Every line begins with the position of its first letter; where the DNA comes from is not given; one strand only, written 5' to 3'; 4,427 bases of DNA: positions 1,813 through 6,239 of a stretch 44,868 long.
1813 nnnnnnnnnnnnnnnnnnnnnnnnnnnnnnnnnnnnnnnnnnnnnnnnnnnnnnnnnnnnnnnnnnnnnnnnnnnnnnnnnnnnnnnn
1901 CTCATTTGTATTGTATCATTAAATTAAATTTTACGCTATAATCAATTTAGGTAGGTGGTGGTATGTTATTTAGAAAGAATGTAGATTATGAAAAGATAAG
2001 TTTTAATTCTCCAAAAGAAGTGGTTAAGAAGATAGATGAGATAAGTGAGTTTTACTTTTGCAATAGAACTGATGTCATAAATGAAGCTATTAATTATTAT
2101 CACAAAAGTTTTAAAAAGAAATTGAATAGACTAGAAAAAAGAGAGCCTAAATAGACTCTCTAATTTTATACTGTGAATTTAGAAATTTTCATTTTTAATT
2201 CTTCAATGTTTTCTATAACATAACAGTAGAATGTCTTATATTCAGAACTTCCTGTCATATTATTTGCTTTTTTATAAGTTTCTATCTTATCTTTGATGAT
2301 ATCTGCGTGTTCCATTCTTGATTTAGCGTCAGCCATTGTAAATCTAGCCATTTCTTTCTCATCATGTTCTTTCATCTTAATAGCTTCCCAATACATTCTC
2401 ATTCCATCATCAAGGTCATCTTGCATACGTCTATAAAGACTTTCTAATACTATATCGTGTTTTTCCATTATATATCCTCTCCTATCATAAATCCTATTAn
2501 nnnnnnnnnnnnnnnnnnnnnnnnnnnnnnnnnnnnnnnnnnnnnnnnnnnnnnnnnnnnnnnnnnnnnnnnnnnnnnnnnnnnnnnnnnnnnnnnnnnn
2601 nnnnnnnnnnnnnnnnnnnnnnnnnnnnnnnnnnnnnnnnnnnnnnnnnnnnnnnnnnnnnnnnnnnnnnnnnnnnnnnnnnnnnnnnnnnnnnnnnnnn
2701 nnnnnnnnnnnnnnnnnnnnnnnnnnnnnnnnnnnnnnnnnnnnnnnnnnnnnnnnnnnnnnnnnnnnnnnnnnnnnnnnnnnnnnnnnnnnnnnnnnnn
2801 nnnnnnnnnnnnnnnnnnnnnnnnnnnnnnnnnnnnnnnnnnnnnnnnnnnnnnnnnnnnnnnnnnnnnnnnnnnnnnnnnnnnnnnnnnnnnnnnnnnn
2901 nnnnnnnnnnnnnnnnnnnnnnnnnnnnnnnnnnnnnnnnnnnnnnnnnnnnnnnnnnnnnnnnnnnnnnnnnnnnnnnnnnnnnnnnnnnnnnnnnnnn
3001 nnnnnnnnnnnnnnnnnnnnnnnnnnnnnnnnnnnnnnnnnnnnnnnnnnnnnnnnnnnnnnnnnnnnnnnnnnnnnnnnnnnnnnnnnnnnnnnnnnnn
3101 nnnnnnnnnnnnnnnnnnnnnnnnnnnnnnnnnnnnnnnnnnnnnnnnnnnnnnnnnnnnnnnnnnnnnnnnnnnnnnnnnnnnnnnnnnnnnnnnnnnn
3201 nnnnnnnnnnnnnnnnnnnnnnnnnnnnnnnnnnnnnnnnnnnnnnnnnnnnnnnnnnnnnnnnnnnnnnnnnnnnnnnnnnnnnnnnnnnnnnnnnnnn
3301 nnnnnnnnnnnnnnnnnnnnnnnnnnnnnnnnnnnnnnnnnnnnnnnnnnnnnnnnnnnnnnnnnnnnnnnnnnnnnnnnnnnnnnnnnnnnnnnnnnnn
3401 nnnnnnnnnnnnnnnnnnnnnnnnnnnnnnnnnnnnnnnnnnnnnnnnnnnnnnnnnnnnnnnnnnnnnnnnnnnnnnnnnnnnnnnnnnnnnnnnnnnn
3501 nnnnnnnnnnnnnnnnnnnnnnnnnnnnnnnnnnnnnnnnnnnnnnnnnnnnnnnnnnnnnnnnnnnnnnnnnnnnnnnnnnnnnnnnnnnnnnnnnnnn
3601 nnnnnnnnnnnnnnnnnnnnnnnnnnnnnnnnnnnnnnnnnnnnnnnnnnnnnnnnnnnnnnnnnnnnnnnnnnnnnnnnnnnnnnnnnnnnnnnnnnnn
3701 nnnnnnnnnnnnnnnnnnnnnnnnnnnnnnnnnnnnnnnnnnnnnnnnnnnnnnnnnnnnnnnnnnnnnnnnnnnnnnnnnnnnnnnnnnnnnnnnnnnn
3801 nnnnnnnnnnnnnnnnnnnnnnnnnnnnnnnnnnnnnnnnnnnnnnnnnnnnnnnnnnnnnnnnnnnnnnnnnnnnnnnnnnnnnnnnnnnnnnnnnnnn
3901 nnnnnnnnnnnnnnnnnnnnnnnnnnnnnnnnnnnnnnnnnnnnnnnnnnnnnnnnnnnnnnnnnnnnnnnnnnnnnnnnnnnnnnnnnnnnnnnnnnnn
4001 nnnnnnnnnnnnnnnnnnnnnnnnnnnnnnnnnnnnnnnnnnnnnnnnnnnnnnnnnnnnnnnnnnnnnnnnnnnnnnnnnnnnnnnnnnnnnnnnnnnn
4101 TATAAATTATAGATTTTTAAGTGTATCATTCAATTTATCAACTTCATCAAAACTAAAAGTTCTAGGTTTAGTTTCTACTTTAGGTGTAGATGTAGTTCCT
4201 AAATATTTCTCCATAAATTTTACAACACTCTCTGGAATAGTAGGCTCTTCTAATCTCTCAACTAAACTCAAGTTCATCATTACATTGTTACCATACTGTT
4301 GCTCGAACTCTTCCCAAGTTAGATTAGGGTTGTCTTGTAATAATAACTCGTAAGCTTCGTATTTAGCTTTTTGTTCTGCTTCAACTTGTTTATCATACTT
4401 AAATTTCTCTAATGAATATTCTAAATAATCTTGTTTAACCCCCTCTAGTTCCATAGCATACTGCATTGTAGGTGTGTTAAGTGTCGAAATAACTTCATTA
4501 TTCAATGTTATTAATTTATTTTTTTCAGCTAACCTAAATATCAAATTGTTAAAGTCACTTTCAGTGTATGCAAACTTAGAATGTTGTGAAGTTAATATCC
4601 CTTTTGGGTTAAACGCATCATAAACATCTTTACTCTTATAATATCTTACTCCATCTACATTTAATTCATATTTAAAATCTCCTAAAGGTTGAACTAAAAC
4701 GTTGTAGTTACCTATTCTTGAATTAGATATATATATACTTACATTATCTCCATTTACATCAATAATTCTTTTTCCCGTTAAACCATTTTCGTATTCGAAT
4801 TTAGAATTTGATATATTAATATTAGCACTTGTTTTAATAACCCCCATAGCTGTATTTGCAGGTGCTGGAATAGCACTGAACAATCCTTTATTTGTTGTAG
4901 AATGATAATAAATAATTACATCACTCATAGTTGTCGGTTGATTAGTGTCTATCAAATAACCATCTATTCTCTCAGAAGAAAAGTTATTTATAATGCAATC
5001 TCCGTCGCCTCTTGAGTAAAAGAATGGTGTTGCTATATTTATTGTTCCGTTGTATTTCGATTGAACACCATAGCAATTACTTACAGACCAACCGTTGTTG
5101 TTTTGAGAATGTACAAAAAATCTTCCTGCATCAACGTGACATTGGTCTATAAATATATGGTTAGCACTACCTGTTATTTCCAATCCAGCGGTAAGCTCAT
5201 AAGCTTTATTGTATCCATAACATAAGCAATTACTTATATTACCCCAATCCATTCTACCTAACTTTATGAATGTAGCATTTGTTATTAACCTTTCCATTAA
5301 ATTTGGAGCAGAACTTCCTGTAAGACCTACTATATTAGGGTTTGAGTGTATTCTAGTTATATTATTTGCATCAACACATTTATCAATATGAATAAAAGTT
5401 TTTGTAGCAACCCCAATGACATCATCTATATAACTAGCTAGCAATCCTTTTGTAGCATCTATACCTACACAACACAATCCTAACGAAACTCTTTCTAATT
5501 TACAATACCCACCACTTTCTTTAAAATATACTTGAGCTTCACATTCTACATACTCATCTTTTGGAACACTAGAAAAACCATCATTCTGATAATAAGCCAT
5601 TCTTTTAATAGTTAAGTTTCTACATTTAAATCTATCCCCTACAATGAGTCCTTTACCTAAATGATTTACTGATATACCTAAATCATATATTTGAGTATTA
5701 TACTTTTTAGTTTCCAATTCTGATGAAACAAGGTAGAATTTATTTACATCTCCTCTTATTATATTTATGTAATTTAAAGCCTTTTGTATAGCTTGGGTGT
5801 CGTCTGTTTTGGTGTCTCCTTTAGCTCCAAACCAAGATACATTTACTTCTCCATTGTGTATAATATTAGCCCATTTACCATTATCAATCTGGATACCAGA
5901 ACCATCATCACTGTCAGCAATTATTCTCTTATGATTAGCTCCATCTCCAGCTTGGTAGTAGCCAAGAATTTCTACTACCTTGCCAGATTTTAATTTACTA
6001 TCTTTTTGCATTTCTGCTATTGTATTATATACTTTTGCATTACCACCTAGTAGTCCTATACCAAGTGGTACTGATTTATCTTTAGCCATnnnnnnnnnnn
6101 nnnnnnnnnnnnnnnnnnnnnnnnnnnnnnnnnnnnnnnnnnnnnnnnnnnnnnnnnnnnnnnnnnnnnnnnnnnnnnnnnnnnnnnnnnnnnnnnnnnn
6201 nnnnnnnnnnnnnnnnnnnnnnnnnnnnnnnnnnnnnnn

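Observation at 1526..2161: Antisense RHH gene with a shared bidirectional terminator splits the late operon just upstream of the lysis cassette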

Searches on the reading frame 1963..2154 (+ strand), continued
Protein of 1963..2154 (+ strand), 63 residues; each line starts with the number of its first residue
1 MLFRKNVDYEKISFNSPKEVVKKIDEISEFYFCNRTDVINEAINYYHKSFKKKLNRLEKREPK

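Call 52: find_encoding_contigs(protein=P0015, flank=5000, max_places=2)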
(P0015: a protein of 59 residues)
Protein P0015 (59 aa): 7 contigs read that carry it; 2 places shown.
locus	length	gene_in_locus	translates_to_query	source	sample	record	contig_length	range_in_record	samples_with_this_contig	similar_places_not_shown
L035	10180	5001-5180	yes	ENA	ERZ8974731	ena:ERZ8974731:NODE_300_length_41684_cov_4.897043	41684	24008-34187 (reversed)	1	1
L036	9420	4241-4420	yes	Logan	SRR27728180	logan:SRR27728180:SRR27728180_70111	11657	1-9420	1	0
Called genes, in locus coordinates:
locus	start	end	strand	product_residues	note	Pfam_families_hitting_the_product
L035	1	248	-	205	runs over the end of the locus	PF07498:Rho_N (weak)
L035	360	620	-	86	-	-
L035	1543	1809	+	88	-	-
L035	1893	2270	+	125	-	PF10263:SprT-like (weak)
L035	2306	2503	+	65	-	-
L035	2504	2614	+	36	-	-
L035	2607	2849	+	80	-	-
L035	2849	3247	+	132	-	-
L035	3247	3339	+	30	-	-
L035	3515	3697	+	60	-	-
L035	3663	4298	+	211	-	-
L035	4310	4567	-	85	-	-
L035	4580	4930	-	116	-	PF12836:HHH_3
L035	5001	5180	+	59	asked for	-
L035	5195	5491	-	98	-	-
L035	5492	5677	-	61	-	-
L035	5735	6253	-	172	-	-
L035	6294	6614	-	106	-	-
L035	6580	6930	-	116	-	-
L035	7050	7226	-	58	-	-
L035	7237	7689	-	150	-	PF00959:Phage_lysozyme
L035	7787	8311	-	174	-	-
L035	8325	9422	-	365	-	PF22337:Phage_fiber_rpt (faint)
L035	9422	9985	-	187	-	-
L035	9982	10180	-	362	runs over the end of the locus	PF04865:Baseplate_J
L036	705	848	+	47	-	-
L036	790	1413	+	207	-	PF01507:PAPS_reduct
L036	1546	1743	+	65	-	-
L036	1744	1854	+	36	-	-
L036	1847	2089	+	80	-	-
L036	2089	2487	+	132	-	-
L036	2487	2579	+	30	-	-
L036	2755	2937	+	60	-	-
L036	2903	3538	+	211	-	-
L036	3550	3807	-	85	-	-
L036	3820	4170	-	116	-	PF12836:HHH_3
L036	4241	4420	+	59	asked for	-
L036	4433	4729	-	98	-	-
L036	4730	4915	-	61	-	-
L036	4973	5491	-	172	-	-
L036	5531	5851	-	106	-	-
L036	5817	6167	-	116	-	-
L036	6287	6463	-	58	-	-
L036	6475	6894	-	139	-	PF00959:Phage_lysozyme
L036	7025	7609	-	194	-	-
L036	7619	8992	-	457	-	PF22337:Phage_fiber_rpt (faint)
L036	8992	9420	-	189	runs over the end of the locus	-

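Call 62: search_solved_structures(query=A2, max_evalue=10, show_alignments=2)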
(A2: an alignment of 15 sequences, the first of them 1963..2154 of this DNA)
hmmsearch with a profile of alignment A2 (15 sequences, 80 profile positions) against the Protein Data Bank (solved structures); distinct sequences matched with E-value up to 10: 8.
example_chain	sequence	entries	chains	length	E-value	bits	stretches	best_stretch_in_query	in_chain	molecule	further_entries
2k9i_A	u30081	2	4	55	0.029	17.7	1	15-59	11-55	Uncharacterized protein ORF56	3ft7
4me7_E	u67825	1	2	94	0.032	17.6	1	14-65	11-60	Antitoxin EndoAI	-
2bj1_A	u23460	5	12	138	0.11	15.9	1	15-56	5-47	NICKEL RESPONSIVE REGULATOR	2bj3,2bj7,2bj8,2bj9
8u12_A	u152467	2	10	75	0.15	15.4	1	14-51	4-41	Antitoxin Rv0298 | Antitoxin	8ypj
7by2_A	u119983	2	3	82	0.65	13.4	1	9-59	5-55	CopG family transcriptional regulator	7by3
7qoj_G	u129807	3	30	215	0.7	13.3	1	19-57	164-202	Tail hub protein A gp38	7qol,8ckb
3dm9_B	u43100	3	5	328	3.8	10.9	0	39-72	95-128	Signal recognition particle receptor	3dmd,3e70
8j07_k8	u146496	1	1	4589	3.8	10.9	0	10-58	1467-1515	Dynein axonemal heavy chain 10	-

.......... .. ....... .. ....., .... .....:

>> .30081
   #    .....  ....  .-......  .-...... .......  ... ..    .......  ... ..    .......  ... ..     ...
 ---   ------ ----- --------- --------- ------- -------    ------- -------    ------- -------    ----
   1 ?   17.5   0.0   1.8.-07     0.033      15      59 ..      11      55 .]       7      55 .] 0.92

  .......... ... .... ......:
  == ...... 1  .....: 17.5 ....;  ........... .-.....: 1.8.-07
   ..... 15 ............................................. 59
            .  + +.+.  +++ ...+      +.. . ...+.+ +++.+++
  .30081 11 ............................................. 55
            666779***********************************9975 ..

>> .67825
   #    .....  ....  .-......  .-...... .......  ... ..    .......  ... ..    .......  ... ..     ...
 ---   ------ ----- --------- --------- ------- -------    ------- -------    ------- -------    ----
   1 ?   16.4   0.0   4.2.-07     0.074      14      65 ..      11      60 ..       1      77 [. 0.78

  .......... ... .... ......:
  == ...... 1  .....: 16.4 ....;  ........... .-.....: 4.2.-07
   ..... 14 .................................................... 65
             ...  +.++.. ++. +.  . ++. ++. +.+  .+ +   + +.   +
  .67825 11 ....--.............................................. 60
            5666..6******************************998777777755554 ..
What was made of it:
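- On Ribbon-helix-helix (MetJ/Arc/CopG) superfamily: The family profile hits the PDB RHH proteins ORF56, EndoAI, NikR, Rv0298 and CopG at E 0.03-0.65 (call 62).
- Checked: The family profile's best PDB hits are RHH proteins: ORF56, EndoAI, NikR, Rv0298 and a CopG-family regulator (call 62).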

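Call 63: search_protein_families(library=pfam, alignment_id=A2, max_evalue=1)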
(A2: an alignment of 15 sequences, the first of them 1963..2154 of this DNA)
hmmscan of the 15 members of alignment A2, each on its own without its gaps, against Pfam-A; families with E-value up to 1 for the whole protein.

A. member 1, window:1963-2154:+ (63 aa): 3 families
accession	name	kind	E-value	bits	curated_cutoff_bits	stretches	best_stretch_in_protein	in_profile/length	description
PF20158.4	Cas5fv_helical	-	0.064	13.8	25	1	11-53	50-92/158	Cas5fv helical domain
PF17723.7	RHH_8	-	0.068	13.7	25.4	1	10-57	4-52/119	Ribbon-Helix-Helix transcriptional regulator family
PF24743.1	DUF7692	-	0.078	13.6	26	1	23-42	15-34/55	Domain of unknown function (DUF7692)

B. families by the number of members that match (of 15 scanned): 22 families
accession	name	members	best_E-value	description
PF01402.27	RHH_1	8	3.1e-09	Ribbon-helix-helix protein, copG family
PF25724.1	crAss_THA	5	0.00028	Crassvirus tail hub protein A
PF17723.7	RHH_8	5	0.006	Ribbon-Helix-Helix transcriptional regulator family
PF24743.1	DUF7692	4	0.013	Domain of unknown function (DUF7692)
PF09957.15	VapB_antitoxin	2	0.00058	Bacterial antitoxin of type II TA system, VapB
PF12651.13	RHH_3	2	0.011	Ribbon-helix-helix domain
PF02430.21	AMA-1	2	0.013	Apical membrane antigen 1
PF15919.11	HicB_lk_antitox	1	0.018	HicB_like antitoxin of bacterial toxin-antitoxin system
PF18548.6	MetOD2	1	0.024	Metanogen output domain 2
PF11387.14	DUF2795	1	0.029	Protein of unknown function (DUF2795)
PF05285.17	SDA1_dom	1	0.029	SDA1, conserved domain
PF10198.14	Ada3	1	0.053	Histone acetyltransferases subunit 3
PF08418.15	Pol_alpha_B_N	1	0.054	DNA polymerase alpha subunit B N-terminal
PF23362.1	DHX37_C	1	0.061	DEAH helicase DHX37 C-terminal domain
PF20158.4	Cas5fv_helical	1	0.064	Cas5fv helical domain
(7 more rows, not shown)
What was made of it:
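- On Ribbon-helix-helix (MetJ/Arc/CopG) superfamily: However, 8 of 15 homologues hit RHH_1 (best E 3e-9) and 5 hit RHH_8 (call 63).
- Checked: 8 of 15 family members hit Pfam RHH_1 (best E 3e-9, call 63).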

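Call 79: find_related_loci(query=A4, collection=metagenome_contigs, flank=3000)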
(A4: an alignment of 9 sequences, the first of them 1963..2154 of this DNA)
Query A4 (63 aa) in metagenome_contigs; peptide patterns used: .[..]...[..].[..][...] (x = any residue, [..] = any of these).
105 stretches matched a pattern; 1 encode a relative of the query (tblastn E <= 1e-3); 1 distinct loci.
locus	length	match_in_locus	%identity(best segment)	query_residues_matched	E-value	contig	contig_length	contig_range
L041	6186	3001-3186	74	1-62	7e-31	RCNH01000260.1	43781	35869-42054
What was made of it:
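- Tried and rejected: JGI metagenomes gave one locus (call 79).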

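Call 98: search_protein_families(library=ncbifam, proteins=[window:1963-2154:+], max_evalue=0.01)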
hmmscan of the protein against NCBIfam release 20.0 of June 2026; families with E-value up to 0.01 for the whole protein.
window:1963-2154:+ (63 aa): 0 families

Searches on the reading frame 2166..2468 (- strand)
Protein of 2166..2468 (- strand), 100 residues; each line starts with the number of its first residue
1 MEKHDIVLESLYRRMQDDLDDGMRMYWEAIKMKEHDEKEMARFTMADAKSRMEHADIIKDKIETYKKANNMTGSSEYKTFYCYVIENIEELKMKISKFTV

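Call 5: search_protein_families(library=pfam, proteins=[window:2166-2468:-], max_evalue=0.1)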
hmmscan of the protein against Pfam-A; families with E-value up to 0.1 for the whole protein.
window:2166-2468:- (100 aa): 0 families

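Call 6: search_protein_families(library=phrogs, proteins=[window:2166-2468:-], max_evalue=0.01)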
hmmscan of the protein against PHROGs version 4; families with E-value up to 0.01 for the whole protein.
window:2166-2468:- (100 aa): 1 family
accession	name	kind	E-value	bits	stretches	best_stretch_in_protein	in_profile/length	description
phrog_7469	-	other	0.0083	16.5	1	7-97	240-319/357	amidoligase enzyme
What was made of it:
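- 2166..2468 (-): p100: a 100-aa soluble three-helix-bundle protein. It is the last gene of the upstream late unit, convergent with the RHH gene and always adjacent to it. No Pfam or PHROG family (calls 5, 6).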

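Call 59: search_dna_similar(query=window:2166-2468:-, collection=phages, mode=protein, max_rows=25, max_evalue=0.01)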
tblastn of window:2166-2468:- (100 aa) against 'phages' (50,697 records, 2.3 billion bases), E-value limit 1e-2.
No match.

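Call 69: find_homologous_proteins(query=window:2166-2468:-, max_evalue=0.001)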
Query window:2166-2468:- (100 aa): 3 proteins with E <= 0.001 among 4 candidates.
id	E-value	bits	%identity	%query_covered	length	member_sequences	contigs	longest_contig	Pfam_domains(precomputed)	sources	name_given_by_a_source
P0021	3.3e-56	205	96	100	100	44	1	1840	-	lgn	-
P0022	1.0e-49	184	84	100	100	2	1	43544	-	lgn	-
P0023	3.0e-36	141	97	70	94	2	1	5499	PF01541.31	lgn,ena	-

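Call 94: predict_structure(alignment_id=A5)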
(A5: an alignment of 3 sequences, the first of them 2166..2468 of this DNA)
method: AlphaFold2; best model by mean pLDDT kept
length: 100 residues; sequences in the alignment: 3
mean_pLDDT: 89.8   pTM: 0.80
mean pLDDT of the five models: 89.8, 89.6, 89.2, 81.0, 64.3
residues with pLDDT >= 90: 69; 70-90: 22; 50-70: 9; < 50: 0
segments of 3 or more residues with pLDDT < 50: none
pLDDT, mean of each block of 10 residues (from residue 1): 79 95 98 95 97 96 89 65 91 94
secondary structure, 60 per line:
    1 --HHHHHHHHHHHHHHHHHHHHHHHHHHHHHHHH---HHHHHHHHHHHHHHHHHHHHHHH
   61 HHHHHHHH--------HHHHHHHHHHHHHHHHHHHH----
elements in order: H3-34 H38-68 H77-96
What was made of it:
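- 2166..2468 (-): AlphaFold pLDDT 89.8, helices H3-34, H38-68, H77-96 (call 94).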

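Call 96: fold_search(model_id=the predicted structure, library=pdb)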
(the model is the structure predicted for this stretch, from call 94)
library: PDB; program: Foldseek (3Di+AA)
matches with E <= 10: 266; with E <= 0.001: 0
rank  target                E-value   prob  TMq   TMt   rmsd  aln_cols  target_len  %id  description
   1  1wcr_A                2.3e-01  0.90  0.49  0.48   5.0       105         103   11  Trimeric Structure of the Enzyme IIA from Escherichia coli Phosphotransferase System Specific for N,N'-Diacetylchitobi (released 2005-01-19)
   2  3k1s_B                3.0e-01  1.00  0.75  0.72   2.3        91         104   13  Crystal Structure of the PTS Cellobiose Specific Enzyme IIA from Bacillus anthracis (released 2009-10-13)
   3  1e2a_A                3.2e-01  0.99  0.70  0.68   2.8        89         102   16  ENZYME IIA FROM THE LACTOSE SPECIFIC PTS FROM LACTOCOCCUS LACTIS (released 1998-04-29)
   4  2e2a_A                3.2e-01  0.99  0.72  0.70   3.1        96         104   16  ASP81LEU ENZYME IIA FROM THE LACTOSE SPECIFIC PTS FROM LACTOCOCCUS LACTIS (released 2003-06-17)
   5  3k1s_H                3.4e-01  1.00  0.74  0.71   2.4        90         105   13  Crystal Structure of the PTS Cellobiose Specific Enzyme IIA from Bacillus anthracis (released 2009-10-13)
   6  3k1s_A                4.3e-01  0.99  0.74  0.68   2.4        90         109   13  Crystal Structure of the PTS Cellobiose Specific Enzyme IIA from Bacillus anthracis (released 2009-10-13)
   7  6tb3_BW               4.9e-01  0.99  0.73  0.67   2.6        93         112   14  yeast 80S ribosome in complex with the Not5 subunit of the CCR4-NOT complex (released 2020-04-22)
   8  8xyv_A                5.5e-01  0.99  0.74  0.74   2.2        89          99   16  De novo designed protein 0705-5 (released 2024-10-02)
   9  8jax_B                6.1e-01  0.90  0.59  0.37  12.5        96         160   19  Cryo-EM structure of Holo form of ScBfr with O symmetry (released 2023-08-02)
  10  2e2a_C                6.9e-01  0.95  0.63  0.64   3.5        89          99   16  ASP81LEU ENZYME IIA FROM THE LACTOSE SPECIFIC PTS FROM LACTOCOCCUS LACTIS (released 2003-06-17)
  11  8xyv_B                7.3e-01  0.99  0.75  0.76   2.5        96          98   16  De novo designed protein 0705-5 (released 2024-10-02)
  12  3k1s_E                7.7e-01  0.98  0.74  0.71   2.4        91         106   13  Crystal Structure of the PTS Cellobiose Specific Enzyme IIA from Bacillus anthracis (released 2009-10-13)
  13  7ppt_B                8.2e-01  0.72  0.54  0.38  12.2       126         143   15  Structure of diFe-Sulerythrin at 0.26 MGy total absorbed dose (released 2022-06-08)
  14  4z9i_A                8.2e-01  0.18  0.33  0.22   8.7       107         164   16  Asp-TarS from E. coli (released 2016-07-20)
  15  4z9h_A                8.2e-01  0.16  0.32  0.22   8.9       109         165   15  Asp-Tar from E. coli (released 2016-07-20)
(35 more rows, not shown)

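Call 98: search_protein_families(library=ncbifam, proteins=[window:2166-2468:-], max_evalue=0.01)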
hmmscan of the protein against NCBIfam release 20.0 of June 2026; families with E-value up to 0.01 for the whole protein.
window:2166-2468:- (100 aa): 1 family
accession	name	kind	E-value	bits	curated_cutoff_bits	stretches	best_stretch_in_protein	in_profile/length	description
NF042965.1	MFR_anch_SdhE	equivalog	0.0043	16.7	500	1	46-97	85-136/282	8-methylmenaquinol:fumarate reductase membrane anchor subunit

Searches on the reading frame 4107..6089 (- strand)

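Call 5: search_protein_families(library=pfam, proteins=[window:4107-6089:-], max_evalue=0.1)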
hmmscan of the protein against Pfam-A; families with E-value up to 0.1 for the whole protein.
window:4107-6089:- (660 aa): 2 families
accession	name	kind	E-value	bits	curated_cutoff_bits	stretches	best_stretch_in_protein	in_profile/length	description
PF12708.12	Pect-lyase_RHGA_epim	-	7.3e-05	23.1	27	1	82-106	2-26/213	Rhamnogalacturonase A/epimerase, pectate lyase-like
PF12218.14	End_N_terminal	-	0.042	14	26.3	0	89-113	1-28/67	N terminal extension of bacteriophage endosialidase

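Call 6: search_protein_families(library=phrogs, proteins=[window:4107-6089:-], max_evalue=0.01)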
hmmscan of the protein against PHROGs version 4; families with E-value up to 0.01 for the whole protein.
window:4107-6089:- (660 aa): 4 families
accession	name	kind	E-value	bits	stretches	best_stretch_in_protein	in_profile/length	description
phrog_2234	-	tail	1.2e-08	35.1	1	58-110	163-214/757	tail spike protein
phrog_23059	-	tail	3.4e-08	32.8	1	18-134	58-184/1027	tail fiber protein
phrog_4250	-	tail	4.3e-08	33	1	24-110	155-249/786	EPS depolymerase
phrog_14442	-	tail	1.8e-05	24.5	1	57-109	167-220/733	tail protein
